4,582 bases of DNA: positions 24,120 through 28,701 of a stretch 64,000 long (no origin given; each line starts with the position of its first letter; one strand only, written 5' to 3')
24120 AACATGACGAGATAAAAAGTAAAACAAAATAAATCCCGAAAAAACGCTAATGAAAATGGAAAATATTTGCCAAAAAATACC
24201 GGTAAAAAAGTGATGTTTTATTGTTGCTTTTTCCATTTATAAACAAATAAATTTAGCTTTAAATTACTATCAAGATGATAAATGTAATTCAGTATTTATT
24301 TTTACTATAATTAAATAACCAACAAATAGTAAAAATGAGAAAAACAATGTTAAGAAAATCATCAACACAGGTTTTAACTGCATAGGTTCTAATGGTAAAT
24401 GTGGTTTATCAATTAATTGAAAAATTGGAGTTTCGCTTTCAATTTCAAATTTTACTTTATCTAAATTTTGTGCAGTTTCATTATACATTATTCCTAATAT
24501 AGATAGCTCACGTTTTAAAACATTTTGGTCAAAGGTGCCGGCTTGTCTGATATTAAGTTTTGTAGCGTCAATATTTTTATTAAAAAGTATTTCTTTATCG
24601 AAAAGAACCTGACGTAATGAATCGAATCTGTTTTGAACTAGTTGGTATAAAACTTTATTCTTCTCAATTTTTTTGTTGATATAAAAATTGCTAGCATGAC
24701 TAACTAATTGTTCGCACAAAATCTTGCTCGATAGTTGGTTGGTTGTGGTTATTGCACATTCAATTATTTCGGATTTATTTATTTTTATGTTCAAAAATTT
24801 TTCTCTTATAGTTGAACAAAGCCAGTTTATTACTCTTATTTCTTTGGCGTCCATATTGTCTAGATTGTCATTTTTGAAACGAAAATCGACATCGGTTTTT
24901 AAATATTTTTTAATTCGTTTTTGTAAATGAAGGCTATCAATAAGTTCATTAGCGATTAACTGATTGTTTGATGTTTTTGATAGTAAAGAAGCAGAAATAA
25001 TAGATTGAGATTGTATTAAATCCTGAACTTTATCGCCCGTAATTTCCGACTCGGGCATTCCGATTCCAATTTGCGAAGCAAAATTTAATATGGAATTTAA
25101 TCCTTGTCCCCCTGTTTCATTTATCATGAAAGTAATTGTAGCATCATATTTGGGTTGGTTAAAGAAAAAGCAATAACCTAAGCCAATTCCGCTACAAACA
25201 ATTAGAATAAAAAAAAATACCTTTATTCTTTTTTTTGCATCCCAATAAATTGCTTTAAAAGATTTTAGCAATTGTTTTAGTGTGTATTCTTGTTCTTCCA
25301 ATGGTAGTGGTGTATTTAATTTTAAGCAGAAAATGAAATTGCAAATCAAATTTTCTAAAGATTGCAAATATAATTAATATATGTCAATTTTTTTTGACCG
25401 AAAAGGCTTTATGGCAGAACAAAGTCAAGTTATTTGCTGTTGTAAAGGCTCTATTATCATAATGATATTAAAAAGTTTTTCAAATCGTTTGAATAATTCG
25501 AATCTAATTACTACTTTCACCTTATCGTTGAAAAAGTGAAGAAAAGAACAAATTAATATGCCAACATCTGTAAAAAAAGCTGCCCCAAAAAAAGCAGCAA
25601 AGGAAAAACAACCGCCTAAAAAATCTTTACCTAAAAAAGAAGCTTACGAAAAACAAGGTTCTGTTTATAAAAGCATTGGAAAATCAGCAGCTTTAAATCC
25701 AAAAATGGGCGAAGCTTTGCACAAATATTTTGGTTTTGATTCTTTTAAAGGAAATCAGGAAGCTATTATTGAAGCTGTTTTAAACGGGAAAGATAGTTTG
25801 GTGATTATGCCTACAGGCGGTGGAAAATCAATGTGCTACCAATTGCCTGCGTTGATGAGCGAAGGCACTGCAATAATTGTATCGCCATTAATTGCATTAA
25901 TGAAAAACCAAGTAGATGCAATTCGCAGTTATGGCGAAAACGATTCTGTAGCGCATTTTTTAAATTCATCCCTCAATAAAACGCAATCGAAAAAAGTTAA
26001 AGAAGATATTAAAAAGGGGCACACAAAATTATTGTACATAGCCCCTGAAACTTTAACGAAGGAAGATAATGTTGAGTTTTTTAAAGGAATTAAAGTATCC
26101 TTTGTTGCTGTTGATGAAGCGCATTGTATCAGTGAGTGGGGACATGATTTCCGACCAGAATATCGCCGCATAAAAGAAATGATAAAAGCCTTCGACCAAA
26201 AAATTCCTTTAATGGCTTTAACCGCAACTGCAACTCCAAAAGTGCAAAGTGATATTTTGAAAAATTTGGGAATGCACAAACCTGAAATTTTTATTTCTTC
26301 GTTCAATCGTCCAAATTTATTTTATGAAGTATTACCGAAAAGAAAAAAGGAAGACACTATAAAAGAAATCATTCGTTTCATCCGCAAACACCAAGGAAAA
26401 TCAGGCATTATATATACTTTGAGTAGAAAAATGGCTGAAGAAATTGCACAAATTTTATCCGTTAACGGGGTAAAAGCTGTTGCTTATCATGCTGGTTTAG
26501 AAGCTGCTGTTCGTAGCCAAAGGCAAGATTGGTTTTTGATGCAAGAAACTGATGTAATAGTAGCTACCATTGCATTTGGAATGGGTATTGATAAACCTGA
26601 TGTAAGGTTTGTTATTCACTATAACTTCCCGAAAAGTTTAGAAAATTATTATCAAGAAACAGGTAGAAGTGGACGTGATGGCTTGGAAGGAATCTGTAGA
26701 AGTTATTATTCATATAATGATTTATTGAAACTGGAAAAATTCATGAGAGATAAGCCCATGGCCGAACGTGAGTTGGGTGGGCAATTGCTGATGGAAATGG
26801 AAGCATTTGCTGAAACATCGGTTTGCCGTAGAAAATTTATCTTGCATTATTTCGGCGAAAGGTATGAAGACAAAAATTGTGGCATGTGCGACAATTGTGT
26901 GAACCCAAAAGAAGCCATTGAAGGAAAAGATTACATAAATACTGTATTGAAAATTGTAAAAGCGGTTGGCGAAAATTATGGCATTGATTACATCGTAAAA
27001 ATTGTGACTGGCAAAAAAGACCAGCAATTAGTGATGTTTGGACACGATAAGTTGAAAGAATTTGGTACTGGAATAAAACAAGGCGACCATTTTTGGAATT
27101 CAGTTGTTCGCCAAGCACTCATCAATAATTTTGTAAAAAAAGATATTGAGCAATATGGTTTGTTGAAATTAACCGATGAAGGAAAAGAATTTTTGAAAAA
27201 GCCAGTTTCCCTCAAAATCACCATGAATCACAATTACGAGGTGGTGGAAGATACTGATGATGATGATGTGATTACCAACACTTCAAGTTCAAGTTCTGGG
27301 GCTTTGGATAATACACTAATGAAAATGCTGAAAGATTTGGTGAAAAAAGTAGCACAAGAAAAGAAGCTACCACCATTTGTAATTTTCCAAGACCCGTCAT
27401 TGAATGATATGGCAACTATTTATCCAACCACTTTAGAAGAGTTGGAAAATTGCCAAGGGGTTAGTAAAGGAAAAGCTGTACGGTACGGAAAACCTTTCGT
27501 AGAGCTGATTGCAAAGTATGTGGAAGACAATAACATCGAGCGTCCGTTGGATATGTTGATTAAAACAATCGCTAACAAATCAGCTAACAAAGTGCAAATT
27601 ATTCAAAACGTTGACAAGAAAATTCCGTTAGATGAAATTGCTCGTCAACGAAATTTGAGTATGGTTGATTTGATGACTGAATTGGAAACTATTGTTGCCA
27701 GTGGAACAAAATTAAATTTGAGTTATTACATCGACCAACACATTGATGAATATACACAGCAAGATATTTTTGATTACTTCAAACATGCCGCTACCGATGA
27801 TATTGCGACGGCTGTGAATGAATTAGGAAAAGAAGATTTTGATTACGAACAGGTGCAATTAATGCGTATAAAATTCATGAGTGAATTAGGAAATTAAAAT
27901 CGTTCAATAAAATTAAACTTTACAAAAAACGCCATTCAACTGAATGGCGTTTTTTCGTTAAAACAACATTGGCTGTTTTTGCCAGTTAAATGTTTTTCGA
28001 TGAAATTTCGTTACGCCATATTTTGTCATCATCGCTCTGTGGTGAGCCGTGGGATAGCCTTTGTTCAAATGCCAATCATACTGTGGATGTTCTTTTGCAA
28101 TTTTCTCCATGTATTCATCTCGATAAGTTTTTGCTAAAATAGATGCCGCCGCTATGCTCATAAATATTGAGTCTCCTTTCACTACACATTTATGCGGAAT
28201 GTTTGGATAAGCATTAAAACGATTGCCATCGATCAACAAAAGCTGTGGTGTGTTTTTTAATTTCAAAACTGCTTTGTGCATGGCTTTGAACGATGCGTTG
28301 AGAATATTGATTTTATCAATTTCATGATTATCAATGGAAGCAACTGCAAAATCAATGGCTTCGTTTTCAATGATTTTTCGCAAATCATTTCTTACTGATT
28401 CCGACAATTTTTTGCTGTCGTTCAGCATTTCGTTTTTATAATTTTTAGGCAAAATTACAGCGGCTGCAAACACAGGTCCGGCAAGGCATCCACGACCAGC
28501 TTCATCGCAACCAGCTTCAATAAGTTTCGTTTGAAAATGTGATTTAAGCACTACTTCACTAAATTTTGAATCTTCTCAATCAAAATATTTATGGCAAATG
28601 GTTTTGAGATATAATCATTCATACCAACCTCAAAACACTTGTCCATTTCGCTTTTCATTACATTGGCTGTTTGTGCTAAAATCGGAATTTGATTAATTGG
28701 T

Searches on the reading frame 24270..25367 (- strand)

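Call 21: search_protein_families(library=pfam, proteins=[window:24270-25367:-], max_evalue=0.001)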
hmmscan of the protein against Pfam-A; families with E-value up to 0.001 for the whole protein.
window:24270-25367:- (365 aa): 1 family
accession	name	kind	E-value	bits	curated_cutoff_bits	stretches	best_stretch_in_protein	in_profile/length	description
PF02706.20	Wzz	-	0.00018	22.2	25.5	1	45-138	13-88/91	Chain length determinant protein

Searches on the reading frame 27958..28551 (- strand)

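Call 21: search_protein_families(library=pfam, proteins=[window:27958-28551:-], max_evalue=0.001)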
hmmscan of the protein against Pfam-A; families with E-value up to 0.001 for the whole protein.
window:27958-28551:- (197 aa): 1 family
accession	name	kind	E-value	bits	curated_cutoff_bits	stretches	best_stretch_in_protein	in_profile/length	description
PF01351.25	RNase_HII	-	2.1e-39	136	25.8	1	13-189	1-197/199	Ribonuclease HII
